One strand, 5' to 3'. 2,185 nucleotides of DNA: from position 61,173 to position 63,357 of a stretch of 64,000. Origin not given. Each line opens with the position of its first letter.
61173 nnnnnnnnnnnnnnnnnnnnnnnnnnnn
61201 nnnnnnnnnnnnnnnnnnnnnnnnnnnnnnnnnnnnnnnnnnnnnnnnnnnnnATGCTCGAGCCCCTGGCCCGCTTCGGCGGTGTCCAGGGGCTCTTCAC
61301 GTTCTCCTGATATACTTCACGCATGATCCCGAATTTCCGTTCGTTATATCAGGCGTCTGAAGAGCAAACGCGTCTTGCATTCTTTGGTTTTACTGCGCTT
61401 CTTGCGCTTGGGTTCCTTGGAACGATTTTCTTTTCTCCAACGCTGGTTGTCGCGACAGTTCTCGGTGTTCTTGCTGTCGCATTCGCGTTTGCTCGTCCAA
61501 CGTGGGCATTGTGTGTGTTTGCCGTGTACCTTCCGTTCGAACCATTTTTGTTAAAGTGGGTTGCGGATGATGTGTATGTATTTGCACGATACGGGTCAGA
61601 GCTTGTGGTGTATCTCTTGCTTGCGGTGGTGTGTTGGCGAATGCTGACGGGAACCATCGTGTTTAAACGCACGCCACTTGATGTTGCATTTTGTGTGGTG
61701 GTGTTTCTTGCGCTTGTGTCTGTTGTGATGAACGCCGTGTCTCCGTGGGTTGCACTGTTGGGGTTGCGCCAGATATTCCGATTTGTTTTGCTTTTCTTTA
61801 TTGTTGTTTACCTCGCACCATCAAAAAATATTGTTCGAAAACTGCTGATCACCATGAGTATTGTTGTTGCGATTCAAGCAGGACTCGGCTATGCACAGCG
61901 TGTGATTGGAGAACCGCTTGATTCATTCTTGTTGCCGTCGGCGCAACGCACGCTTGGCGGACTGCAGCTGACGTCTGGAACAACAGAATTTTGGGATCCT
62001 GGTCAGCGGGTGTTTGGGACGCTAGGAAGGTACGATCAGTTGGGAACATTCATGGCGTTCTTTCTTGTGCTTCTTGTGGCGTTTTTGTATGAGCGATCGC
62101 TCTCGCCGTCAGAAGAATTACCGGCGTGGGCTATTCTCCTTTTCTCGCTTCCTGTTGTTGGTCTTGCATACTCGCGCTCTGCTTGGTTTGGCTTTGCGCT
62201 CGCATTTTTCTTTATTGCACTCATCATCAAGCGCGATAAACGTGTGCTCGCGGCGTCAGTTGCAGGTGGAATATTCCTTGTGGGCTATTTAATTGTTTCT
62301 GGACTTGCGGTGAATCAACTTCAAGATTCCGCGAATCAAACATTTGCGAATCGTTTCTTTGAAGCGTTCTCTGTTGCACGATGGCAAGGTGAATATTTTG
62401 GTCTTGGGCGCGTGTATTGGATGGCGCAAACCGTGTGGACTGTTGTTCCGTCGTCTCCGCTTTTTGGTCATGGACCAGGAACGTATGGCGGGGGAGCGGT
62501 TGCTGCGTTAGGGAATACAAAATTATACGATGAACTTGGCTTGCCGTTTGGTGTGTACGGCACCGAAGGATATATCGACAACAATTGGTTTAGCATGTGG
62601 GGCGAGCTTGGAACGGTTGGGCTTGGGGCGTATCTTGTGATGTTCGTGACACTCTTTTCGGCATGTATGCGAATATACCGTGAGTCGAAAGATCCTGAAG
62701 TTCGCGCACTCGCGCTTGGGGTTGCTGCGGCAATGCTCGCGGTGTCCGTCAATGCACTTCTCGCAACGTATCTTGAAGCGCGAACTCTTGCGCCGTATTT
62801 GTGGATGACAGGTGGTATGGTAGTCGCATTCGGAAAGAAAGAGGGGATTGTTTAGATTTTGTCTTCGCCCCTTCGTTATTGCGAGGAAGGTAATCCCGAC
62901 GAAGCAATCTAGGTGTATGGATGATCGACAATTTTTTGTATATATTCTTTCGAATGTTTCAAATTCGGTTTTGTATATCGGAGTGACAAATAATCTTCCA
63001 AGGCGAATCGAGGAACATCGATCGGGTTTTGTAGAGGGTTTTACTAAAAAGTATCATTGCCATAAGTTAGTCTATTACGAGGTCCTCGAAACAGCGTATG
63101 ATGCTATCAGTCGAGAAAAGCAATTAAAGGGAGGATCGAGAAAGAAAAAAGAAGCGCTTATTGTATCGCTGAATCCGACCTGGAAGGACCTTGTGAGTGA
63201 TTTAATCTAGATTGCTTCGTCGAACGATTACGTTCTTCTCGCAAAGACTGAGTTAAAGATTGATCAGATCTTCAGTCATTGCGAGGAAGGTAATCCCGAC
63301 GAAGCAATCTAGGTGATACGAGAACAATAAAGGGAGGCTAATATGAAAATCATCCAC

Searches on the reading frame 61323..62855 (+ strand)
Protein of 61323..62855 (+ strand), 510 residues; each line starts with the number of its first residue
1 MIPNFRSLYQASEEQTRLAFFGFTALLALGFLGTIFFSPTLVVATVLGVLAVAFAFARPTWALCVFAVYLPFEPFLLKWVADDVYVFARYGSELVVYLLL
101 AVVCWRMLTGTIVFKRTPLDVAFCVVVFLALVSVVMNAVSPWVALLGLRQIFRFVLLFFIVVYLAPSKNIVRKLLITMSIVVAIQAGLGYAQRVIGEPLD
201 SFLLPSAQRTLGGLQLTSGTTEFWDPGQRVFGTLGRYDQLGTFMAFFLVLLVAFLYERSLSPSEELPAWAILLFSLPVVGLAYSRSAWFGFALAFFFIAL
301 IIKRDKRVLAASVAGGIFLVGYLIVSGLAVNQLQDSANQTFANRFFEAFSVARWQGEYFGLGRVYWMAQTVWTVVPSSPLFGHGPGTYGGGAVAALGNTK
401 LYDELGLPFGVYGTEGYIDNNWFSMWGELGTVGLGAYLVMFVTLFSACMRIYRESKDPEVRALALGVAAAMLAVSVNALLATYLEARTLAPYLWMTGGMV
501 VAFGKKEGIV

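Call 22: search_protein_families(library=pfam, proteins=[window:61323-62852:+], max_evalue=0.01)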
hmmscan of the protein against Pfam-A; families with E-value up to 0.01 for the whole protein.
window:61323-62852:+ (510 aa): 1 family
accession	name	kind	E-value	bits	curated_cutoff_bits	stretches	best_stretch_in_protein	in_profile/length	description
PF04932.20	Wzy_C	-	7.7e-09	35.9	31.7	1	271-437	2-148/149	O-Antigen ligase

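Call 85: find_encoding_contigs(protein=window:61323-62855:+, flank=10000, max_places=10)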
Protein window:61323-62855:+ (510 aa): 17 contigs read that carry it; 2 places shown.
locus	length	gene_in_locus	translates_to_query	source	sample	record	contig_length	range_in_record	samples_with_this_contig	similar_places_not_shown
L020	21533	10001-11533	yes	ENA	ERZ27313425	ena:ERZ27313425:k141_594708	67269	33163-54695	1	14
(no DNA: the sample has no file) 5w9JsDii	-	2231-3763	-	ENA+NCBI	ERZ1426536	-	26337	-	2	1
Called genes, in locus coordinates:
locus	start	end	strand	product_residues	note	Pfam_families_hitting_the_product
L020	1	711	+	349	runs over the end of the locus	PF01594:AI-2E_transport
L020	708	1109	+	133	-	-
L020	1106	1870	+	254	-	-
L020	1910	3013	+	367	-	PF13180:PDZ_2, PF17820:PDZ_6 (weak)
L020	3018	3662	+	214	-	PF02706:Wzz (weak)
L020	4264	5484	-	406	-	-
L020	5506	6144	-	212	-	-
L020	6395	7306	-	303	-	-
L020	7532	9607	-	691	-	-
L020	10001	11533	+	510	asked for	PF04932:Wzy_C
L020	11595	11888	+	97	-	PF01541:GIY-YIG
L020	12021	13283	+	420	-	PF13439:Glyco_transf_4, PF13579:Glyco_trans_4_4, PF20706:GT4-conflict, PF00534:Glycos_transf_1, PF13692:Glyco_trans_1_4, PF13524:Glyco_trans_1_2 (weak)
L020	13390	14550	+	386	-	PF13439:Glyco_transf_4, PF13579:Glyco_trans_4_4, PF13524:Glyco_trans_1_2 (faint), PF20706:GT4-conflict (weak), PF00534:Glycos_transf_1, PF13692:Glyco_trans_1_4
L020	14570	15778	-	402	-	PF08014:MATCAP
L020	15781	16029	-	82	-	PF12728:HTH_17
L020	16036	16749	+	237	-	PF04542:Sigma70_r2, PF08281:Sigma70_r4_2, PF04545:Sigma70_r4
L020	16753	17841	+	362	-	PF18915:DUF5667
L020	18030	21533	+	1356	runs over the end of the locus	-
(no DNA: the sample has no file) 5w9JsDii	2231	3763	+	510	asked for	PF04932:Wzy_C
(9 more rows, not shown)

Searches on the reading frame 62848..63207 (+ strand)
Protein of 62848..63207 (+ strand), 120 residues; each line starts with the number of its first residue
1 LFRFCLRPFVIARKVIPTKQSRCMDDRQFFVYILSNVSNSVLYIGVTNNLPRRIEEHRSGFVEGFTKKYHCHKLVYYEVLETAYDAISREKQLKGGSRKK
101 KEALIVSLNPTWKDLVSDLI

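Call 36: search_protein_families(library=pfam, proteins=[window:62848-63207:+], max_evalue=0.0001)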
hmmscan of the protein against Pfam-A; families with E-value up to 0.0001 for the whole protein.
window:62848-63207:+ (120 aa): 1 family
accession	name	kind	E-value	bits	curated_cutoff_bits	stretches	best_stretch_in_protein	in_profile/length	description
PF01541.30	GIY-YIG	-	9.9e-16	58.3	22.6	1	29-101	2-76/78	GIY-YIG catalytic domain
